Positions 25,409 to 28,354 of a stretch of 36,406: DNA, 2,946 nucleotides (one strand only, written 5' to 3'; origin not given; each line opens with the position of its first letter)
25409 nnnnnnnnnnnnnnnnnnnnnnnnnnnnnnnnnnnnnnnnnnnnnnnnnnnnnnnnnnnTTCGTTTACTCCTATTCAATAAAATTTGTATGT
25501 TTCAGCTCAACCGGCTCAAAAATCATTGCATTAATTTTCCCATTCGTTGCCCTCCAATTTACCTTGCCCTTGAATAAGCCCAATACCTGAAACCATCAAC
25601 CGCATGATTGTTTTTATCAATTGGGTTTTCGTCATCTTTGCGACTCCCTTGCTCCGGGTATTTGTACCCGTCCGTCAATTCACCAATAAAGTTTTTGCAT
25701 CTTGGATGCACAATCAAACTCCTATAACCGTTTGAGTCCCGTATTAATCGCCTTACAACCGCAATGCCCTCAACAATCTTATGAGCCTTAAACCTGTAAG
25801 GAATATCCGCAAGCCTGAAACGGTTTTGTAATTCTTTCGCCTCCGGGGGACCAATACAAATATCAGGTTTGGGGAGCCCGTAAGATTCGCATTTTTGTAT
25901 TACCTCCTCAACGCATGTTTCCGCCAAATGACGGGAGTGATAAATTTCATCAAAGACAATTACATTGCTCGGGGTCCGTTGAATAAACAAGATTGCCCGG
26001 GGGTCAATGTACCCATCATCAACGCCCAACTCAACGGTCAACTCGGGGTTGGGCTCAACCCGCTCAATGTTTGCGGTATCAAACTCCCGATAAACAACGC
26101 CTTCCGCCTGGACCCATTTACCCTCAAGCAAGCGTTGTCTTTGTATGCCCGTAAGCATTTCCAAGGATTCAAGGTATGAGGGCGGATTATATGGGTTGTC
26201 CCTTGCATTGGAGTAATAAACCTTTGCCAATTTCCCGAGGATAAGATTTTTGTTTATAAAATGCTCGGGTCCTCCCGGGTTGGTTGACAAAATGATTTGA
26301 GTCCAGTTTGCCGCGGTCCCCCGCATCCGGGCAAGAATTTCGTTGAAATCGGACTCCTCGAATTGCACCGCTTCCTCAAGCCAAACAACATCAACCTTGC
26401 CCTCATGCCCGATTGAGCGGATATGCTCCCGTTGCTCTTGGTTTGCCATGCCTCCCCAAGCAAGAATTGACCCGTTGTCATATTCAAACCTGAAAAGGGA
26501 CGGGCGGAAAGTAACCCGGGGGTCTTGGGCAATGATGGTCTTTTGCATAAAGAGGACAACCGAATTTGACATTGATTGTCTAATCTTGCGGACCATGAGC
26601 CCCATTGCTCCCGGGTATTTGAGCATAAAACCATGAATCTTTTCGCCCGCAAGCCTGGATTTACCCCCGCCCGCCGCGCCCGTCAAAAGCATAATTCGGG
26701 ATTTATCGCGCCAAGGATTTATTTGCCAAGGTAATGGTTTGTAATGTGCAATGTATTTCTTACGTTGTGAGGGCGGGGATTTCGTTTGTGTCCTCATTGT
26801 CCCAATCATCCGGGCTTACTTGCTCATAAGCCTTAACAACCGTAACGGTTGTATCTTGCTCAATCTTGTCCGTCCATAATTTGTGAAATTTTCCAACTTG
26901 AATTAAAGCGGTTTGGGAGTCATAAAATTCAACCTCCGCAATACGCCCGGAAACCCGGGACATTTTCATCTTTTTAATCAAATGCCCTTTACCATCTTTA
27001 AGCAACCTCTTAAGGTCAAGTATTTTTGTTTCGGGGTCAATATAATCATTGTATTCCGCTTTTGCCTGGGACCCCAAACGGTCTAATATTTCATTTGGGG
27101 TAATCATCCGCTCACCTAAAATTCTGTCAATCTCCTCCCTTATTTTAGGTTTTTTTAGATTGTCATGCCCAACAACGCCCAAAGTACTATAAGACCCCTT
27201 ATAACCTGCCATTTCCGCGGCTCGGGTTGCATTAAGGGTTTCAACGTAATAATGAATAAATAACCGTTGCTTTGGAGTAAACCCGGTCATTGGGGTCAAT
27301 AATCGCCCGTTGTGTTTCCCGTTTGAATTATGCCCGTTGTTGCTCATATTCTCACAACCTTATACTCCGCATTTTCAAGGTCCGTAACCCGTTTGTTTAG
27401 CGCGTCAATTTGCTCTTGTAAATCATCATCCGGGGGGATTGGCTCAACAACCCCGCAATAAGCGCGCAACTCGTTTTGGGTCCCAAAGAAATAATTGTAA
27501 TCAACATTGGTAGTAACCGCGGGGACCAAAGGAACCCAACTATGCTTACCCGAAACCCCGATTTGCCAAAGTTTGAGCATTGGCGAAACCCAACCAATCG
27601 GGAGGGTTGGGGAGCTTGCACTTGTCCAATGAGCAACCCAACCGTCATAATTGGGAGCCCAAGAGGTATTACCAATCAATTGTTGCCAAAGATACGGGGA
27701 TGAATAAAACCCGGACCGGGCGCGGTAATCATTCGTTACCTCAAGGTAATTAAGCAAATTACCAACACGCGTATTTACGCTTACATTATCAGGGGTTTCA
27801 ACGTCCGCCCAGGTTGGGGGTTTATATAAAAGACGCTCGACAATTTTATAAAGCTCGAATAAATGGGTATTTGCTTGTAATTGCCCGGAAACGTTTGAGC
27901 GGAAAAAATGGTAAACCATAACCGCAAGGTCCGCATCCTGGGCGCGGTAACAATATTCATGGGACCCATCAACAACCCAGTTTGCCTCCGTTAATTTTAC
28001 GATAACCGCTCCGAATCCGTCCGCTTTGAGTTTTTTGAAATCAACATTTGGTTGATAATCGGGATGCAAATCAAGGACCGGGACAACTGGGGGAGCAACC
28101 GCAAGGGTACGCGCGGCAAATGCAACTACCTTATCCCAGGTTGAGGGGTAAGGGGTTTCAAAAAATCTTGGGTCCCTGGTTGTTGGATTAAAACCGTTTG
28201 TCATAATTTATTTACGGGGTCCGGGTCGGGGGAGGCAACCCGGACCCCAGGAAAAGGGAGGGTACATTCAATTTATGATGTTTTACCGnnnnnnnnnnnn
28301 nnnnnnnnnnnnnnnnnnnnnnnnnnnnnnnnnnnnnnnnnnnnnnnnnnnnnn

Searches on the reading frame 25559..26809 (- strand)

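Call 8: search_protein_families(library=phrogs, proteins=[window:25559-26809:-], max_evalue=0.001)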
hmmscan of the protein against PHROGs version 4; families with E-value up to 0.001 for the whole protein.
window:25559-26809:- (416 aa): 6 families
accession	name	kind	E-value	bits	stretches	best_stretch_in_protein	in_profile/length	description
phrog_2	-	head and packaging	3.9e-30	106.3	1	21-414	262-594/807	terminase large subunit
phrog_979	-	head and packaging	1.8e-22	80.8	2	16-187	146-312/642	terminase large subunit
phrog_3717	-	head and packaging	2.8e-22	80.5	1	32-264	18-257/277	terminase large subunit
phrog_5653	-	head and packaging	4.8e-17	63.3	1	230-414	1-180/199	terminase large subunit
phrog_10250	-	head and packaging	1.5e-12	48.8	1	218-410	4-211/228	terminase large subunit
phrog_6672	-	head and packaging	9.1e-08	32.8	1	363-411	78-126/145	terminase large subunit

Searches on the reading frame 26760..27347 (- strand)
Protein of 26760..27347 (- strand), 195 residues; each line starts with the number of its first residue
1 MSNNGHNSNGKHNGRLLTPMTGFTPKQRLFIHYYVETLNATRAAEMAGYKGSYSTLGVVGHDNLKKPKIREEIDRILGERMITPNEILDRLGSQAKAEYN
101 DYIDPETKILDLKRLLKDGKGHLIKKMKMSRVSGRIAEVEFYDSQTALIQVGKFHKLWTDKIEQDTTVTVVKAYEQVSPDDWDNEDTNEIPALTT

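Call 77: search_protein_families(library=pfam, proteins=[window:26760-27347:-], max_evalue=0.001)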
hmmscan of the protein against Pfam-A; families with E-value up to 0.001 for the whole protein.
window:26760-27347:- (195 aa): 1 family
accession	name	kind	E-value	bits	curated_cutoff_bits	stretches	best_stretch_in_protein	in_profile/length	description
PF03592.21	Terminase_2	-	9.6e-23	81.8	26.1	1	24-166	2-139/141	Terminase small subunit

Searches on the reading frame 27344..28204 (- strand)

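Call 77: search_protein_families(library=pfam, proteins=[window:27344-28204:-], max_evalue=0.001)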
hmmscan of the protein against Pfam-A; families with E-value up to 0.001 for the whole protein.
window:27344-28204:- (286 aa): 1 family
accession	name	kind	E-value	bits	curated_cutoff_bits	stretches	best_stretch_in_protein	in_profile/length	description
PF01183.26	Glyco_hydro_25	-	3.4e-16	60.5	27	1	49-214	5-170/180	Glycosyl hydrolases family 25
